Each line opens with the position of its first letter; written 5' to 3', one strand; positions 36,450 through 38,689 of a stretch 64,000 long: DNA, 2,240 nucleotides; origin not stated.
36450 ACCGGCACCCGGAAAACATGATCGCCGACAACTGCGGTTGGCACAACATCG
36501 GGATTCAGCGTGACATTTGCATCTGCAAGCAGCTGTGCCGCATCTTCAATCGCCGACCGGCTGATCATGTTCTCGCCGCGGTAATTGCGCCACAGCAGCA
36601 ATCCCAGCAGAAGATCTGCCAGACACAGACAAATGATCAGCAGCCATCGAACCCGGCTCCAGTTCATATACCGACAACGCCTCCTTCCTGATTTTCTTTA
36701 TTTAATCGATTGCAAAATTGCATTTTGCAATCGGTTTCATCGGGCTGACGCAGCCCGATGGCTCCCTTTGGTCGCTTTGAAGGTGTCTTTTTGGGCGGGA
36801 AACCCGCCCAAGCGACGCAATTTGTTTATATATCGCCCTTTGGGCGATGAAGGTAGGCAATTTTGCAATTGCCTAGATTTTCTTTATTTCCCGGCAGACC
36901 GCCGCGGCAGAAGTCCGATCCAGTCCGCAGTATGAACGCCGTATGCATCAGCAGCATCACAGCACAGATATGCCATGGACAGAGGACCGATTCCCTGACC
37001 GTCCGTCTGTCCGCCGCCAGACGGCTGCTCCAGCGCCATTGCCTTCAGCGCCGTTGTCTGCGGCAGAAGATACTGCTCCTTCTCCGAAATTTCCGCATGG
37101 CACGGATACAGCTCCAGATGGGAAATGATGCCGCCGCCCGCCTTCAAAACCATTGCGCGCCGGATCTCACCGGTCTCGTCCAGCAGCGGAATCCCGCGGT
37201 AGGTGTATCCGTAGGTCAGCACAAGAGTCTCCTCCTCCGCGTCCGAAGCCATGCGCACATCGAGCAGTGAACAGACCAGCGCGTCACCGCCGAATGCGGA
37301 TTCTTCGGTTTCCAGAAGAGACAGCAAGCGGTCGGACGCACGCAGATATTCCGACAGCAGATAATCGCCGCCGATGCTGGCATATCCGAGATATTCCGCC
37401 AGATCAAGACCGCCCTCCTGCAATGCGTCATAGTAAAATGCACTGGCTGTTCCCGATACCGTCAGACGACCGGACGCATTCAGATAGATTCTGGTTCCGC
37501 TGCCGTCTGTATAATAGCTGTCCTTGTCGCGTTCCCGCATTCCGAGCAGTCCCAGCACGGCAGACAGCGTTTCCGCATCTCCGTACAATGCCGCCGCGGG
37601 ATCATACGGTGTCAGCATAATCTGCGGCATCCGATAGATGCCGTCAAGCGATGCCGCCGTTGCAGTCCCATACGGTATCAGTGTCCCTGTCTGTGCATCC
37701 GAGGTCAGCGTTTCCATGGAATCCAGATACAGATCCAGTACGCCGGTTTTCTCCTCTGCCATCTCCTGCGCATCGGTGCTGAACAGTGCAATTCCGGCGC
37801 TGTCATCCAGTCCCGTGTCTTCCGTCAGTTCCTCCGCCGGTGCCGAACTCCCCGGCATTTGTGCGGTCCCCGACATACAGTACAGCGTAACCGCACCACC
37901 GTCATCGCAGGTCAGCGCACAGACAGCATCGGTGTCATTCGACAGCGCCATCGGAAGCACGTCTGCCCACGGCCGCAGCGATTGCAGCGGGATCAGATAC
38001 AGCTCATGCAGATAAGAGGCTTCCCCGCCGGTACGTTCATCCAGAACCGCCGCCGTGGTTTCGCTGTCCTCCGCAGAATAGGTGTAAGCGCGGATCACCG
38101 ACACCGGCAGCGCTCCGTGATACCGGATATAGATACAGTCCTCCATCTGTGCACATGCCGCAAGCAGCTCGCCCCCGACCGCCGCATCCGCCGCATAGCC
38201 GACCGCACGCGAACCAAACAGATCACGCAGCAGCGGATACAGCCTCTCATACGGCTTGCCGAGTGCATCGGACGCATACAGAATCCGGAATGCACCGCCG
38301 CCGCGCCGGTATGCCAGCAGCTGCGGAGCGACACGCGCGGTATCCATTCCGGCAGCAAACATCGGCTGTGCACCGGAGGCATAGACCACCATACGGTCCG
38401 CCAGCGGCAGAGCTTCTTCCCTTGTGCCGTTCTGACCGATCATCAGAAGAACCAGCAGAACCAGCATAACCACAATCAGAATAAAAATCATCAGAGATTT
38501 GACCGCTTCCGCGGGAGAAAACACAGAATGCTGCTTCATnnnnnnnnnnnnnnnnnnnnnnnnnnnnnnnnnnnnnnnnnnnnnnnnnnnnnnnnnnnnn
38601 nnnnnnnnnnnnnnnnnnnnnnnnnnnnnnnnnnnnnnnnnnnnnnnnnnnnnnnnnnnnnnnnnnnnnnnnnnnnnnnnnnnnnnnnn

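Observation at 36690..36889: Copy B of the element splits the yycH-yycI junction; its 14-bp duplication includes the yycH stop codon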

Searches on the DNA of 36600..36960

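Call 85: search_rna_families(source=window, start=36600, end=36960, threshold=evalue, max_evalue=1)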
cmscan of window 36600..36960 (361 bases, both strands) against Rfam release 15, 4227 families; matches with E-value up to 1: 1.
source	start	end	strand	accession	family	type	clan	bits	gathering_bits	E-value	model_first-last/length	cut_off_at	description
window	36740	36818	+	RF03086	chrB-b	Cis-reg;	-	14.8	36.5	0.97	1-49/49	no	chrB-b RNA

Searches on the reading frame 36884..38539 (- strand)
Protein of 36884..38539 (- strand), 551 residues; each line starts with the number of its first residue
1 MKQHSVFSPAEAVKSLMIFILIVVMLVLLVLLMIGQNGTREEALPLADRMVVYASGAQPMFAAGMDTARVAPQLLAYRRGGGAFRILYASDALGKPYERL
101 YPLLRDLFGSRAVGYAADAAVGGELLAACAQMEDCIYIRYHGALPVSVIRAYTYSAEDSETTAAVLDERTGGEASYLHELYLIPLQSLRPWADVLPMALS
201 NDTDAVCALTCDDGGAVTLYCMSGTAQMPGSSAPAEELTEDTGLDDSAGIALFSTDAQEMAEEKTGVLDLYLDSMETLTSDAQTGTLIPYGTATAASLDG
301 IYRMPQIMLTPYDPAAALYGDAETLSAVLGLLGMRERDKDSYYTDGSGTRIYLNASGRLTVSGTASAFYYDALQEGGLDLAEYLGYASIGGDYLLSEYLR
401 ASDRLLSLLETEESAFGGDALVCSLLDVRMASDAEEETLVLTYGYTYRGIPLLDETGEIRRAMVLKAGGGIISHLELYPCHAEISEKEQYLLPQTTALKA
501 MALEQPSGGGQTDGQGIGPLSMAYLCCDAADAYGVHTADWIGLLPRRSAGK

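Call 8: search_protein_families(library=pfam, proteins=[window:36884-38539:-])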
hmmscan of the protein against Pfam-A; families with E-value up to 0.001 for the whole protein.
window:36884-38539:- (551 aa): 0 families

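Call 14: search_protein_families(library=pfam, proteins=[window:36884-38539:-], max_evalue=10)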
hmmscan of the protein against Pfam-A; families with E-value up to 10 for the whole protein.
window:36884-38539:- (551 aa): 0 families

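Call 15: search_protein_families(library=ncbifam, proteins=[window:36884-38539:-], max_evalue=0.01)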
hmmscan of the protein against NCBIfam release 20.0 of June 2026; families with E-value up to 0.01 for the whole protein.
window:36884-38539:- (551 aa): 0 families

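Call 16: find_homologous_proteins(query=window:36884-38539:-)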
Query window:36884-38539:- (551 aa): 24 proteins with E <= 0.001 among 8000 candidates.
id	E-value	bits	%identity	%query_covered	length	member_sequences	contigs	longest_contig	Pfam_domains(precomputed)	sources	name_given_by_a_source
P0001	0.0e+0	1204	100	100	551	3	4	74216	-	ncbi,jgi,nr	ncbi:MAG: hypothetical protein E7604_01460 [Ruminococcaceae bacterium]|nr:hypothetical protein [Osci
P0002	6.1e-212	724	66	99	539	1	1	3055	-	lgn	-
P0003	2.0e-184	633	58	99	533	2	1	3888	-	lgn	-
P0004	2.8e-183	629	58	98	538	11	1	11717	-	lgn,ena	-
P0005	6.9e-183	628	59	99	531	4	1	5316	-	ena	-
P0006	7.1e-180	618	58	99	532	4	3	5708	-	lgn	-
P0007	1.7e-178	613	56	99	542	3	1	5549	-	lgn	-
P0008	1.2e-175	604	57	99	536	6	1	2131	-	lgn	-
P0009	3.9e-175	602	57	99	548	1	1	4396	-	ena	-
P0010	9.0e-171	588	56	99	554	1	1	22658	-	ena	-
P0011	4.7e-170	585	56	99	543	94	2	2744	-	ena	-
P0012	2.5e-167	576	55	99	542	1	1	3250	-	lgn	-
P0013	3.9e-166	572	55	99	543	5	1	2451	-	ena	-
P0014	8.7e-165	568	55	99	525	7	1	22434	-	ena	-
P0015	1.4e-164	567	55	99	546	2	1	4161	-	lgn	-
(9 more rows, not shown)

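Call 17: find_encoding_contigs(protein=P0001, flank=4000, max_places=10)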
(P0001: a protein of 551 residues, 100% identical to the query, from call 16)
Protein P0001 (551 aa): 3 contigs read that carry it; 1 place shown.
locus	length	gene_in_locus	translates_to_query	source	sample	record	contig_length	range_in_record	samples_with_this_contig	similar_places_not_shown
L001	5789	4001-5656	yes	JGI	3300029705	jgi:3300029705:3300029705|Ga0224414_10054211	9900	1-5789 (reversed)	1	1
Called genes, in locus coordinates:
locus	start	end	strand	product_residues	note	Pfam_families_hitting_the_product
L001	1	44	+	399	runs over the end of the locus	PF12725:DUF3810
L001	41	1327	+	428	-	PF02095:Extensin_1 (weak), PF01522:Polysacc_deac_1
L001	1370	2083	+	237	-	PF00072:Response_reg, PF00486:Trans_reg_C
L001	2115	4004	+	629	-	PF00672:HAMP, PF00512:HisKA, PF02518:HATPase_c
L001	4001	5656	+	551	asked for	-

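Call 18: find_encoding_contigs(protein=P0002, flank=4000, max_places=4)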
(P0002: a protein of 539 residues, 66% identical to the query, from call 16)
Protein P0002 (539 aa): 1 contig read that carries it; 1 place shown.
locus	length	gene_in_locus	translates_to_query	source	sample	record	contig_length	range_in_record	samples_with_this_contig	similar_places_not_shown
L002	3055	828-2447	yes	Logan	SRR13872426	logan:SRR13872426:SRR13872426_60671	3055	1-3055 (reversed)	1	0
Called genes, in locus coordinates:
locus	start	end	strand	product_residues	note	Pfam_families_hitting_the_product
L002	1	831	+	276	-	?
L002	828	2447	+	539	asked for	-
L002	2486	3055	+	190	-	?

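Call 34: find_encoding_contigs(protein=P0025, flank=3000, max_places=5)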
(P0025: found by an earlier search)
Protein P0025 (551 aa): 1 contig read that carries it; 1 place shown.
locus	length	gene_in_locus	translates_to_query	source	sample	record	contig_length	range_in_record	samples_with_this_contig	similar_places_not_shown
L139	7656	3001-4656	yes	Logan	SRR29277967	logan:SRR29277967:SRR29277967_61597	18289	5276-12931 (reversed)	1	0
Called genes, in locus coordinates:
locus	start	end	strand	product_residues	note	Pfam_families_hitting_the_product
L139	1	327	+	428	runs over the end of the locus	PF02095:Extensin_1 (weak), PF01522:Polysacc_deac_1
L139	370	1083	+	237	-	PF00072:Response_reg, PF00486:Trans_reg_C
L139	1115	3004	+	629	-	PF00672:HAMP, PF00512:HisKA, PF02518:HATPase_c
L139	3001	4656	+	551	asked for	-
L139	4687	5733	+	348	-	-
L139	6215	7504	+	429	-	PF00275:EPSP_synthase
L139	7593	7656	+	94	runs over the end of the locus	-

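Call 46: search_solved_structures(query=A3, max_evalue=10)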
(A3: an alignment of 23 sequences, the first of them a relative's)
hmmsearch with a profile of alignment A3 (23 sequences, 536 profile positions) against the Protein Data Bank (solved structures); distinct sequences matched with E-value up to 10: 1.
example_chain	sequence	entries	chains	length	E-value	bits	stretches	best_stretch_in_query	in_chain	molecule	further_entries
7kqy_A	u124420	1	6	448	0.0073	18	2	311-357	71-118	Heavy-Chain only Human Antibodies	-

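Call 48: search_solved_structures(query=A4, max_evalue=10)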
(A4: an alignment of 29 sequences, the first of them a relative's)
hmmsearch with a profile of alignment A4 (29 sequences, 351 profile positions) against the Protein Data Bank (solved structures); distinct sequences matched with E-value up to 10: 3.
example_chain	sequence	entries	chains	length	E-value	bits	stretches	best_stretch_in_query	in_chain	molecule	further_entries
3i4e_A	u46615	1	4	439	0.42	12.9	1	161-224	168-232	Isocitrate lyase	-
7oz4_A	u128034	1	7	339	1.1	11.5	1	222-279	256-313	p2 family phage major capsid protein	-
7qep_L7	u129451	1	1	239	1.4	11.2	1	128-197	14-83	60S ribosomal protein L7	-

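Call 56: predict_structure(alignment_id=A4)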
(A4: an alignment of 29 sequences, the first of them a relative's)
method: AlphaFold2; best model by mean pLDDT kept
length: 348 residues; sequences in the alignment: 29
mean_pLDDT: 87.5   pTM: 0.80
mean pLDDT of the five models: 87.5, 86.8, 86.2, 85.5, 84.2
residues with pLDDT >= 90: 200; 70-90: 123; 50-70: 24; < 50: 1
segments of 3 or more residues with pLDDT < 50: none
pLDDT, mean of each block of 10 residues (from residue 1): 84 92 69 75 91 92 85 89 93 88 96 93 96 94 90 88 88 83 94 93 80 92 96 93 77 89 83 63 82 93 91 89 88 90 83
secondary structure, 60 per line:
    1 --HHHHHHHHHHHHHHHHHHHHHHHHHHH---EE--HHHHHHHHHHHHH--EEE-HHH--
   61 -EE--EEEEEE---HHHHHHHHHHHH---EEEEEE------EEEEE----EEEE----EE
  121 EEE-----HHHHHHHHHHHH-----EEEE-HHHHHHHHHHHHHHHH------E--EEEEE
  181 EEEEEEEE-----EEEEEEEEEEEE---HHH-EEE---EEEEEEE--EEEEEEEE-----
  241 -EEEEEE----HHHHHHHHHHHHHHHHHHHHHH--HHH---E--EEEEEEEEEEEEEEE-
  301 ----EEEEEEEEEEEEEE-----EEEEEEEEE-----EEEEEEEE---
elements in order: H3-29 H37-49 E52-54 E66-71 H75-86 E90-95 E102-106 E111-114 E119-123 H129-140 E146-149 H151-166 E176-188 E194-205 E213-215 E219-225 E228-235 E242-247 H252-273 E285-299 E305-318 E324-332 E338-345

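Call 60: fold_search(model_id=the predicted structure, library=pdb)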
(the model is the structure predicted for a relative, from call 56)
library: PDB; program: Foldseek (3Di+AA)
matches with E <= 10: 981; with E <= 0.001: 14
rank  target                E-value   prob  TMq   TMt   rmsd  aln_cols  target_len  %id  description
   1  5coz                  4.2e-09  1.00  0.43  0.43   8.3       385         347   11  Crystal structure of an uncharacterized protein (EUBREC_2869) from Eubacterium rectale ATCC 33656 at 1.45 A resolution (released 2015-08-05)
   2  2o3o_C                2.7e-06  1.00  0.30  0.40  13.9       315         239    9  Crystal Structure of the sensor histidine kinase regulator YycI from Bacillus subtitlis (released 2007-04-10)
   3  2o3o_J                4.7e-06  1.00  0.27  0.36  14.2       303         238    8  Crystal Structure of the sensor histidine kinase regulator YycI from Bacillus subtitlis (released 2007-04-10)
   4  2o3o_D                5.0e-06  1.00  0.26  0.33  14.5       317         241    8  Crystal Structure of the sensor histidine kinase regulator YycI from Bacillus subtitlis (released 2007-04-10)
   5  2o3o_G                5.3e-06  1.00  0.27  0.37  13.7       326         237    9  Crystal Structure of the sensor histidine kinase regulator YycI from Bacillus subtitlis (released 2007-04-10)
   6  2o3o_A                8.6e-06  1.00  0.28  0.36  13.6       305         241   10  Crystal Structure of the sensor histidine kinase regulator YycI from Bacillus subtitlis (released 2007-04-10)
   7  2o3o_K                9.6e-06  1.00  0.25  0.33  14.5       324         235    9  Crystal Structure of the sensor histidine kinase regulator YycI from Bacillus subtitlis (released 2007-04-10)
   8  2o3o_E                1.2e-05  1.00  0.26  0.34  14.5       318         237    9  Crystal Structure of the sensor histidine kinase regulator YycI from Bacillus subtitlis (released 2007-04-10)
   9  2o3o_L                1.3e-05  1.00  0.26  0.35  13.6       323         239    8  Crystal Structure of the sensor histidine kinase regulator YycI from Bacillus subtitlis (released 2007-04-10)
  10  2o3o_B                3.2e-05  1.00  0.27  0.36  14.6       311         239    8  Crystal Structure of the sensor histidine kinase regulator YycI from Bacillus subtitlis (released 2007-04-10)
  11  3nqy_A                7.3e-05  1.00  0.27  0.48   6.1       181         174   12  Crystal structure of the autoprocessed complex of Vibriolysin MCP-02 with a single point mutation E346A (released 2010-10-06)
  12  3nqz_A                8.6e-05  1.00  0.27  0.48   6.9       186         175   11  Crystal structure of the autoprocessed Vibriolysin MCP-02 with E369A mutation (released 2010-10-06)
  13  2o3o_I                1.1e-04  1.00  0.26  0.33  13.9       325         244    7  Crystal Structure of the sensor histidine kinase regulator YycI from Bacillus subtitlis (released 2007-04-10)
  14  2o3o_F                1.1e-04  1.00  0.28  0.37  13.7       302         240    8  Crystal Structure of the sensor histidine kinase regulator YycI from Bacillus subtitlis (released 2007-04-10)
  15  7q3e_A                2.4e-03  0.41  0.12  0.09  17.0       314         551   10  Structure of the mouse CPLANE-RSG1 complex (released 2022-04-06)
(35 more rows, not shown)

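Call 62: predict_structure(alignment_id=A3)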
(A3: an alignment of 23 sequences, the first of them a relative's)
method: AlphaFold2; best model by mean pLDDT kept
length: 551 residues; sequences in the alignment: 23
mean_pLDDT: 75.9   pTM: 0.75
mean pLDDT of the five models: 75.9, 72.8, 72.1, 72.0, 64.0
residues with pLDDT >= 90: 140; 70-90: 269; 50-70: 37; < 50: 105
segments of 3 or more residues with pLDDT < 50: 1-5, 38-64, 156-173, 225-264, 508-515, 545-551
pLDDT, mean of each block of 10 residues (from residue 1): 55 89 93 62 38 35 58 92 91 87 84 84 89 94 86 58 42 72 91 82 87 88 47 28 29 31 65 90 87 81 89 85 88 82 86 90 88 85 80 81 88 72 90 72 92 89 91 93 90 87 65 58 83 87 49 26
secondary structure, 60 per line:
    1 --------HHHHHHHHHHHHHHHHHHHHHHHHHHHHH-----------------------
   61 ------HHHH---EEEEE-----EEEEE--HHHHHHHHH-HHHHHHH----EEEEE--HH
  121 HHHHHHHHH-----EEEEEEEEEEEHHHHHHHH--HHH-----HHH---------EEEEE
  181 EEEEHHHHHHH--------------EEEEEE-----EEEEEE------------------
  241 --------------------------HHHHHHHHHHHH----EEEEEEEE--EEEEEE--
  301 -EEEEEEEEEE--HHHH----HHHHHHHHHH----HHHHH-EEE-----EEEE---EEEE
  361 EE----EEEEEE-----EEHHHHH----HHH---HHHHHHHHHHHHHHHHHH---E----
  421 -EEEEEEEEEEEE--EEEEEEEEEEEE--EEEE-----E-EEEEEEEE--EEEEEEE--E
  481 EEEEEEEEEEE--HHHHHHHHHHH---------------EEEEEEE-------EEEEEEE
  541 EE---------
elements in order: H9-37 H67-70 E74-78 E84-88 H91-99 H101-107 E112-116 H119-129 E135-145 H146-153 E176-184 H185-191 E206-211 E217-222 H267-278 E283-290 E293-298 E302-311 H314-317 H322-331 H336-340 E342-344 E350-353 E357-362 E367-372 H380-384 H395-412 E422-433 E436-447 E450-453 E461-468 E471-477 E480-491 H494-504 E520-526 E534-542

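Call 65: fold_search(model_id=the predicted structure, library=pdb)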
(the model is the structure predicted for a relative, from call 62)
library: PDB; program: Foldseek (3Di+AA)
matches with E <= 10: 787; with E <= 0.001: 3
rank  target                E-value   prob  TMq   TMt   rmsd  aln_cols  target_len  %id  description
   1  9a5d_B                1.2e-11  1.00  0.47  0.55  12.1       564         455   10  Integrative model of WALK-YYCH by crosslinking MS and deep learning (released 2024-09-18)
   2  2fgt                  1.5e-09  1.00  0.41  0.57   7.8       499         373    9  Crystal Structure of YycH from Bacillus subtilis (released 2006-04-25)
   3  5coz                  5.7e-07  1.00  0.28  0.40   9.7       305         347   10  Crystal structure of an uncharacterized protein (EUBREC_2869) from Eubacterium rectale ATCC 33656 at 1.45 A resolution (released 2015-08-05)
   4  2o3o_G                1.4e-02  0.98  0.21  0.41   8.1       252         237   10  Crystal Structure of the sensor histidine kinase regulator YycI from Bacillus subtitlis (released 2007-04-10)
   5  3jcu_P                4.0e-02  0.69  0.14  0.34   9.8       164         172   11  Cryo-EM structure of spinach PSII-LHCII supercomplex at 3.2 Angstrom resolution (released 2016-05-25)
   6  2xb3                  4.5e-02  0.75  0.12  0.31   9.9       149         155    9  The Structure of Cyanobacterial PsbP (released 2010-08-25)
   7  4mxt                  4.5e-02  0.11  0.05  0.13  21.5       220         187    9  Crystal structure of an Outer-membrane lipoprotein carrier protein (BACUNI_04723) from Bacteroides uniformis ATCC 8492 a (released 2013-10-16)
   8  7fik_j                7.1e-02  0.07  0.08  0.06  22.0       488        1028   10  The cryo-EM structure of the CR subunit from X. laevis NPC (released 2022-11-09)
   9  8z9d_P                9.7e-02  0.28  0.12  0.29  15.1       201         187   11  cryo-EM structure of PSII-LHCII megacomplex from spinach (released 2024-11-13)
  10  5xnl_P                1.1e-01  0.23  0.12  0.27  15.0       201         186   13  Structure of stacked C2S2M2-type PSII-LHCII supercomplex from Pisum sativum (released 2017-09-20)
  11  9xps_5                1.1e-01  0.15  0.10  0.18  19.6       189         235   11  The neck structure of the Phage Phikz (released 2026-02-11)
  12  2lnj_MODEL_1_A        1.3e-01  0.35  0.11  0.28  10.1       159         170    8  Solution Structure of Cyanobacterial PsbP (CyanoP) from Synechocystis sp. PCC 6803 (released 2012-06-06)
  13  6ihc_F                1.9e-01  0.10  0.10  0.21  11.8       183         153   10  Crystal structure of (3R)-Hydroxyacyl-Acyl Carrier Protein Dehydratase(FabZ) Y100A mutant in complex with holo-ACP fro (released 2019-04-10)
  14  7vci_I                1.9e-01  0.08  0.07  0.04  17.7       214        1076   13  Structure of Xenopus laevis NPC nuclear ring asymmetric unit (released 2022-02-02)
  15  9i4t_P                2.0e-01  0.21  0.12  0.29  12.7       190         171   13  Photosystem II from Arabidopsis thaliana (released 2026-03-25)
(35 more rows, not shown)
